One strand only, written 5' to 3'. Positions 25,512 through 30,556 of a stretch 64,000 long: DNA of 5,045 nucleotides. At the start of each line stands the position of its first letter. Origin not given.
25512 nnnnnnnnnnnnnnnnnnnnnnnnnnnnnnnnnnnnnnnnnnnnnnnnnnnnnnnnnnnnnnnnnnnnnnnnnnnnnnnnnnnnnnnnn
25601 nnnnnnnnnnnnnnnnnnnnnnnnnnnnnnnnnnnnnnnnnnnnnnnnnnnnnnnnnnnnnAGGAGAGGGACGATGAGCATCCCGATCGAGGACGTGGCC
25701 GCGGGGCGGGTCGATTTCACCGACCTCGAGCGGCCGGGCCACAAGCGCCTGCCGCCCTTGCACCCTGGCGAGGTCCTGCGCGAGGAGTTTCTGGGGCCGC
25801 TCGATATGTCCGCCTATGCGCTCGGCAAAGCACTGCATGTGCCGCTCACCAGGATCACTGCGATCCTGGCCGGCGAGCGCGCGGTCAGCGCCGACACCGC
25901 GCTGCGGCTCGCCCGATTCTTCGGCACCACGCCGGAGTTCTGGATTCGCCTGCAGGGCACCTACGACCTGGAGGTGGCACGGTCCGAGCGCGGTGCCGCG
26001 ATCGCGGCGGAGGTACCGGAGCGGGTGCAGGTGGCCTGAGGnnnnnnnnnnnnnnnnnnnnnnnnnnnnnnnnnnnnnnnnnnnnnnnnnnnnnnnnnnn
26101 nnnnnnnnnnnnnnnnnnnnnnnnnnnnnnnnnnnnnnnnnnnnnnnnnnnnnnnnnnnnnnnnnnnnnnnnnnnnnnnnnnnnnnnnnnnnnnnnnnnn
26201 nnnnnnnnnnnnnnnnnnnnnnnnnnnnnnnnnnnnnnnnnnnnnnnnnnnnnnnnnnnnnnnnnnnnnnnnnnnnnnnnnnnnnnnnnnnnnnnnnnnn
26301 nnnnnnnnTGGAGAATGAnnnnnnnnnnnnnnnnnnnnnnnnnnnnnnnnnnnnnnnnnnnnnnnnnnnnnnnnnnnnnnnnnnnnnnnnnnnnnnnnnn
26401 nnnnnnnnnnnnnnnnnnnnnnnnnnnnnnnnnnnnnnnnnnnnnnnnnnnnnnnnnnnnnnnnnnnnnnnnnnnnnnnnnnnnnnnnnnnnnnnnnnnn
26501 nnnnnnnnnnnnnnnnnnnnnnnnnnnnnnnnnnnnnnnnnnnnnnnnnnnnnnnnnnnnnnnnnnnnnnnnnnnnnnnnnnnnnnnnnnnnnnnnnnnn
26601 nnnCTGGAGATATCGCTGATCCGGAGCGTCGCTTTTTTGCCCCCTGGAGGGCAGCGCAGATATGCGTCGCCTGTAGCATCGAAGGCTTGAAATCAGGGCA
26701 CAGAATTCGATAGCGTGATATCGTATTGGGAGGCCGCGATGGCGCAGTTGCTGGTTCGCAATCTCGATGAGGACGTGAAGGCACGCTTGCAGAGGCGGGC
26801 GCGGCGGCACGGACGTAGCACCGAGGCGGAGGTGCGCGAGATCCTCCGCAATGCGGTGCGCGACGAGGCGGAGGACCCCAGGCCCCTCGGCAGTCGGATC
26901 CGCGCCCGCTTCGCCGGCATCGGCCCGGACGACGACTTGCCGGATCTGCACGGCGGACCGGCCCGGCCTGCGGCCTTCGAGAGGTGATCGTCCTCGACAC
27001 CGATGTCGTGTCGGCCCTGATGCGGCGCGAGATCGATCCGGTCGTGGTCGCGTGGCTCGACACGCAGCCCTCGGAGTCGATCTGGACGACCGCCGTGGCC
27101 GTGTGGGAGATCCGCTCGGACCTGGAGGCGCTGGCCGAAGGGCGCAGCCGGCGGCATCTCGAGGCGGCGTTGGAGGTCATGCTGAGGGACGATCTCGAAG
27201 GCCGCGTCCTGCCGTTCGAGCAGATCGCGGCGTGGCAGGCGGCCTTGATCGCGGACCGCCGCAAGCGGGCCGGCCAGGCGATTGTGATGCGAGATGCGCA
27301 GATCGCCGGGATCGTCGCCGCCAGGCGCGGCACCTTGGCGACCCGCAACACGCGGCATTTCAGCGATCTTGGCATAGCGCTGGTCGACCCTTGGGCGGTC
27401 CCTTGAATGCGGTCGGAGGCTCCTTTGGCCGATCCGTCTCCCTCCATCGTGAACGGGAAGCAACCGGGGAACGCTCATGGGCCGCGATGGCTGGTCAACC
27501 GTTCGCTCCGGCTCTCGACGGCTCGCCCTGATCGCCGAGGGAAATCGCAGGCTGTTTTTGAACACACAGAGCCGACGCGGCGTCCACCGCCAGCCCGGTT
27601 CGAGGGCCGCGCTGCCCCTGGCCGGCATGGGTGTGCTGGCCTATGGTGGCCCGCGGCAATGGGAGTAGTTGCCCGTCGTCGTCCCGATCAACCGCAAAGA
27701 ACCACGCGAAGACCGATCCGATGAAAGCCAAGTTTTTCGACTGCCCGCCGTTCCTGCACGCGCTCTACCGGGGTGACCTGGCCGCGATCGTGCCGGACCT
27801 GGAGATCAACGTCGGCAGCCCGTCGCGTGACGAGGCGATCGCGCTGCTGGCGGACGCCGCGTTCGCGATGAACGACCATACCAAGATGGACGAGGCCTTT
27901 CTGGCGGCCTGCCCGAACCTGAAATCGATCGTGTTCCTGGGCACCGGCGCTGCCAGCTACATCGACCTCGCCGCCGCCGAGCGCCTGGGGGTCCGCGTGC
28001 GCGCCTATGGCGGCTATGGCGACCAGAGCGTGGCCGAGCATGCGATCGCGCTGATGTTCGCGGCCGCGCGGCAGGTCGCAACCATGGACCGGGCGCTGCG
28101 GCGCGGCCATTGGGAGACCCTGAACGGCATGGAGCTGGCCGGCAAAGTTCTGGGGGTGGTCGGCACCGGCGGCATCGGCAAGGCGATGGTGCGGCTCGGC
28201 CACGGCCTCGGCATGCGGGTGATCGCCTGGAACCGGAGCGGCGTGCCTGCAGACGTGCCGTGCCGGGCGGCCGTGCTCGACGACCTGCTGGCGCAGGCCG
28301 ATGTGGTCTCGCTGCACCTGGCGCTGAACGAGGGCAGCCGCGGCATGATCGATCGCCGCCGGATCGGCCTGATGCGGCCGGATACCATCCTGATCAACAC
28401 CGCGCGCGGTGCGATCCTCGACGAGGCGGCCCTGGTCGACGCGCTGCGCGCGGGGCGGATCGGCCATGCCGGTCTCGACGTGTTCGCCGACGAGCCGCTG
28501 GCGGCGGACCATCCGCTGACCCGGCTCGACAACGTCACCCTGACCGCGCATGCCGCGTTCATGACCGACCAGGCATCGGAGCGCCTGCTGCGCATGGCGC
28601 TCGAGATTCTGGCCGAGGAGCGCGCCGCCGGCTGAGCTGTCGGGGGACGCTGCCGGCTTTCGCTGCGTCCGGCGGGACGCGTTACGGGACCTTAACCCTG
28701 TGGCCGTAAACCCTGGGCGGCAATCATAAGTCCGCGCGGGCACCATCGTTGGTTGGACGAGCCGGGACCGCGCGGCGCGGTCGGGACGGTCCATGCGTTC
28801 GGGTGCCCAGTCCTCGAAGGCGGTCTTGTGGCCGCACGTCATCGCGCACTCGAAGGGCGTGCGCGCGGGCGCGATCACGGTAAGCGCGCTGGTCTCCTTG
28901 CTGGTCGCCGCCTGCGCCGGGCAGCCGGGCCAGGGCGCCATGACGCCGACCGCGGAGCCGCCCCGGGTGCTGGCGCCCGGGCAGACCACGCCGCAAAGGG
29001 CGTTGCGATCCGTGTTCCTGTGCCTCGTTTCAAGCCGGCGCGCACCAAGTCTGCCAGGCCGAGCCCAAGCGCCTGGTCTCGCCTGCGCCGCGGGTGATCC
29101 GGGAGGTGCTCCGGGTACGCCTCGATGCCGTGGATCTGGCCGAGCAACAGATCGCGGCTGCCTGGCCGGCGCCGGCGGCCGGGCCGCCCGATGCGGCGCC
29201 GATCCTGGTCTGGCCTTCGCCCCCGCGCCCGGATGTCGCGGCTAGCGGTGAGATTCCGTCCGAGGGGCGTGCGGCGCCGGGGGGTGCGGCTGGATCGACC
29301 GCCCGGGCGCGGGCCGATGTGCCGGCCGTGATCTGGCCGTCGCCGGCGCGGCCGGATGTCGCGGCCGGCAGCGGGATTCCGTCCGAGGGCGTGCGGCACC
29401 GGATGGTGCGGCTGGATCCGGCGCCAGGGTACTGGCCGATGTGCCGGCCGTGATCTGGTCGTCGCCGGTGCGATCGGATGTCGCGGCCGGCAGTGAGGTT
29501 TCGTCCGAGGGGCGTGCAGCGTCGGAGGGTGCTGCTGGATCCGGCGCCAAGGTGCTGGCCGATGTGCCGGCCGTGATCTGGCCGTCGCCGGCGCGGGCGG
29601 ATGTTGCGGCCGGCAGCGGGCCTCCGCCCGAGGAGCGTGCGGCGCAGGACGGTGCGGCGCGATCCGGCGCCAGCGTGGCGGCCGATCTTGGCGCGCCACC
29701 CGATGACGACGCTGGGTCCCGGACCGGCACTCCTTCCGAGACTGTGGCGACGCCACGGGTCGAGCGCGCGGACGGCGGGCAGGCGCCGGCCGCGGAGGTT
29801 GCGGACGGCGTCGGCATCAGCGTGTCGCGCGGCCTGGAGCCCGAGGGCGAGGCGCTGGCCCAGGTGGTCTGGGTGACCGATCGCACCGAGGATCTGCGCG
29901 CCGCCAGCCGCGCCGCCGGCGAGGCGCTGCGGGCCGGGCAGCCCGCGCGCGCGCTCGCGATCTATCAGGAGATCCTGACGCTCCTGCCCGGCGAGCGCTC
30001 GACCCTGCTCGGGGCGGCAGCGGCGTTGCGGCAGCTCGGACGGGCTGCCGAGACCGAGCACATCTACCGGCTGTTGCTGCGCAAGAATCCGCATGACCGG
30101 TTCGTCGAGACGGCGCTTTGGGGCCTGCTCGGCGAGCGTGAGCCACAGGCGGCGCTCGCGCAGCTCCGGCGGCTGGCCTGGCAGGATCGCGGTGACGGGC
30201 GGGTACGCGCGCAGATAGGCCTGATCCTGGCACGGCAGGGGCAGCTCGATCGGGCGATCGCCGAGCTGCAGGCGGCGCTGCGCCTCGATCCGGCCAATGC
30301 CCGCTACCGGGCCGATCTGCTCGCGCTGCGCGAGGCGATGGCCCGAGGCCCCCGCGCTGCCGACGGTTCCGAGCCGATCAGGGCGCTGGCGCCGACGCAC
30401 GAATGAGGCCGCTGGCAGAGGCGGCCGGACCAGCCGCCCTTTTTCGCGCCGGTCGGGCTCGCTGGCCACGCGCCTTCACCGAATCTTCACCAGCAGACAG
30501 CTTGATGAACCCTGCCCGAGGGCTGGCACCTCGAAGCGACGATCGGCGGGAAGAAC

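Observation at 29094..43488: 14-kb type IV pilus / MSHA-like cluster with an ABC-2 exporter built into its operons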

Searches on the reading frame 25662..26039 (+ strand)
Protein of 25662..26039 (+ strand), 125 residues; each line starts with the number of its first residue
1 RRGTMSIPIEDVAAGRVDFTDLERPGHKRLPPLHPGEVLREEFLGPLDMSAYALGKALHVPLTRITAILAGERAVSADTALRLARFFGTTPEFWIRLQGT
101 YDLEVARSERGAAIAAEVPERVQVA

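Call 56: search_protein_families(library=pfam, proteins=[window:25662-26039:+], max_evalue=0.00001)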
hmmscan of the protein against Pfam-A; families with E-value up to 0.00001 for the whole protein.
window:25662-26039:+ (125 aa): 1 family
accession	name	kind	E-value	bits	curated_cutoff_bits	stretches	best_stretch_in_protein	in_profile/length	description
PF01381.28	HTH_3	-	8.7e-08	32.5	23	1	46-94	7-55/55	Helix-turn-helix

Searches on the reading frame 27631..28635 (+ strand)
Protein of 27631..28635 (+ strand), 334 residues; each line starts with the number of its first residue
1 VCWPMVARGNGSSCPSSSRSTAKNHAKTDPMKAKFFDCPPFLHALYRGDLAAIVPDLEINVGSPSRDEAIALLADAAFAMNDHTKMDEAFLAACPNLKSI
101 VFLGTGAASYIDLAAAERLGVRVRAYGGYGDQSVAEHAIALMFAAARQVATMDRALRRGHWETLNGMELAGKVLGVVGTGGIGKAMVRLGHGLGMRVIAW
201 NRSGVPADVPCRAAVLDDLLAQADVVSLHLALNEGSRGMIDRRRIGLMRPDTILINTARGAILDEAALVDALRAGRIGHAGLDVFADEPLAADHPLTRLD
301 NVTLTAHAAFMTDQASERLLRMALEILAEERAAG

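Call 5: search_protein_families(library=pfam, proteins=[window:27631-28635:+], max_evalue=0.01)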
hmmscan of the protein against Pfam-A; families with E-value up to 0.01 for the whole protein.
window:27631-28635:+ (334 aa): 2 families
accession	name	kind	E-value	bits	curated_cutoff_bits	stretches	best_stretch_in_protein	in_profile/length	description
PF02826.25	2-Hacid_dh_C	-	2.4e-56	190.4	25.1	1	139-309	1-178/178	D-isomer specific 2-hydroxyacid dehydrogenase, NAD binding domain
PF00389.36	2-Hacid_dh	-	7.7e-12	45.5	24.6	1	57-325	22-118/134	D-isomer specific 2-hydroxyacid dehydrogenase, catalytic domain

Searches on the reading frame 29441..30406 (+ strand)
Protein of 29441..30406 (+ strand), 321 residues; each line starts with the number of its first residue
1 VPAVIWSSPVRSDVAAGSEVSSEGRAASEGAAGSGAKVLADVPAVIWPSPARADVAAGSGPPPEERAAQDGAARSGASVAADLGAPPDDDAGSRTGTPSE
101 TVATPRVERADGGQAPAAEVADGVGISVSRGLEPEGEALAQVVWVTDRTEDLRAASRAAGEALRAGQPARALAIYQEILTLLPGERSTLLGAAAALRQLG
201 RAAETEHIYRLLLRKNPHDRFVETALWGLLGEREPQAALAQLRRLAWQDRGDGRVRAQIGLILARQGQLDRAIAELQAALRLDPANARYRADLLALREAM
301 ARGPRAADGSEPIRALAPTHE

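Call 4: search_protein_families(library=pfam, proteins=[window:29441-30406:+], max_evalue=0.01)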
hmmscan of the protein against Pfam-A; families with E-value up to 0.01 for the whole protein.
window:29441-30406:+ (321 aa): 11 families
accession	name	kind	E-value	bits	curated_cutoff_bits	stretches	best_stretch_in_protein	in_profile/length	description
PF14559.12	TPR_19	-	3.1e-10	40.6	25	2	162-219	1-58/68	Tetratricopeptide repeat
PF13428.12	TPR_14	-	3e-08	34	23.5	1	256-294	4-42/44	Tetratricopeptide repeat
PF07719.23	TPR_2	-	2e-07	31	27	1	258-286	6-34/34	Tetratricopeptide repeat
PF13414.12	TPR_11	-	1.1e-06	28.7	26.8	1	260-289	1-30/42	TPR repeat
PF13181.12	TPR_8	-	3e-05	24.3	25.7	1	255-286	3-34/34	Tetratricopeptide repeat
PF00515.34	TPR_1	-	7e-05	22.9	27.8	1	258-286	6-34/34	Tetratricopeptide repeat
PF13174.12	TPR_6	-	0.00059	20.8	26.3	0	259-284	6-31/33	Tetratricopeptide repeat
PF13371.12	TPR_9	-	0.0011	19.3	35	0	230-300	6-72/73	Tetratricopeptide repeat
PF23914.1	TPR_CcmH_CycH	-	0.0017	18.7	42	0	145-185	114-154/158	Cytochrome c-type biogenesis protein H TPR domain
PF13432.12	TPR_16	-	0.0021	18.9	32.7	1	229-287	7-65/65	Tetratricopeptide repeat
PF13646.12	HEAT_2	-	0.0063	17.2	27.7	1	213-290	8-82/88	HEAT repeats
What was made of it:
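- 29094..30406 (+): TPR-repeat protein gene in the MshN-like position. It is frame-broken: 29094-29453 is in one frame and 29441-30406 in another, and a 123-bp x 3.9 tandem repeat lies at 29209-29686. TPR_19, TPR_14 and TPR_2 hits on 29441-30406 (call 4).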

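Call 6: search_protein_families(library=ncbifam, proteins=[window:29441-30406:+], max_evalue=0.01)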
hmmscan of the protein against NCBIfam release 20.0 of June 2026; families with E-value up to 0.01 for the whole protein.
window:29441-30406:+ (321 aa): 9 families
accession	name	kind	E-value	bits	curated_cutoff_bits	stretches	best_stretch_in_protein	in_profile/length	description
TIGR03939.1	PGA_TPR_OMP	equivalog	4.5e-09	35.1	366.65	1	163-297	64-198/800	poly-beta-1,6 N-acetyl-D-glucosamine export porin PgaA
TIGR02917.1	PEP_TPR_lipo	equivalog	1.4e-08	33.2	312.2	2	162-240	713-791/899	XrtA/PEP-CTERM system TPR-repeat protein PrsT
NF040959.1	MamA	equivalog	4e-08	32.9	200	1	160-290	45-176/204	magnetosome protein MamA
NF033758.1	gliding_GltE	equivalog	0.00012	21.2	225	1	152-281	119-250/411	adventurous gliding motility TPR repeat lipoprotein GltE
NF008520.0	PRK11447.1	equivalog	0.0008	17.3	858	0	158-246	357-445/1157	cellulose synthase complex outer membrane protein BcsC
TIGR02521.1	type_IV_pilW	equivalog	0.0022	17.6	154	0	253-289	31-67/234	type IV pilus biogenesis/stability protein PilW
NF047558.1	TPR_END_plus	domain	0.0029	17.5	32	0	261-286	7-32/56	TPR end-of-group domain-containing protein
NF052415.1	T3SS_chap_SctY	equivalog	0.0038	17.7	70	0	150-213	38-104/106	type III secretion apparatus assembly chaperone SctY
NF007302.0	PRK09782.1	equivalog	0.007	14.4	1223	1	136-293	496-652/990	phage receptor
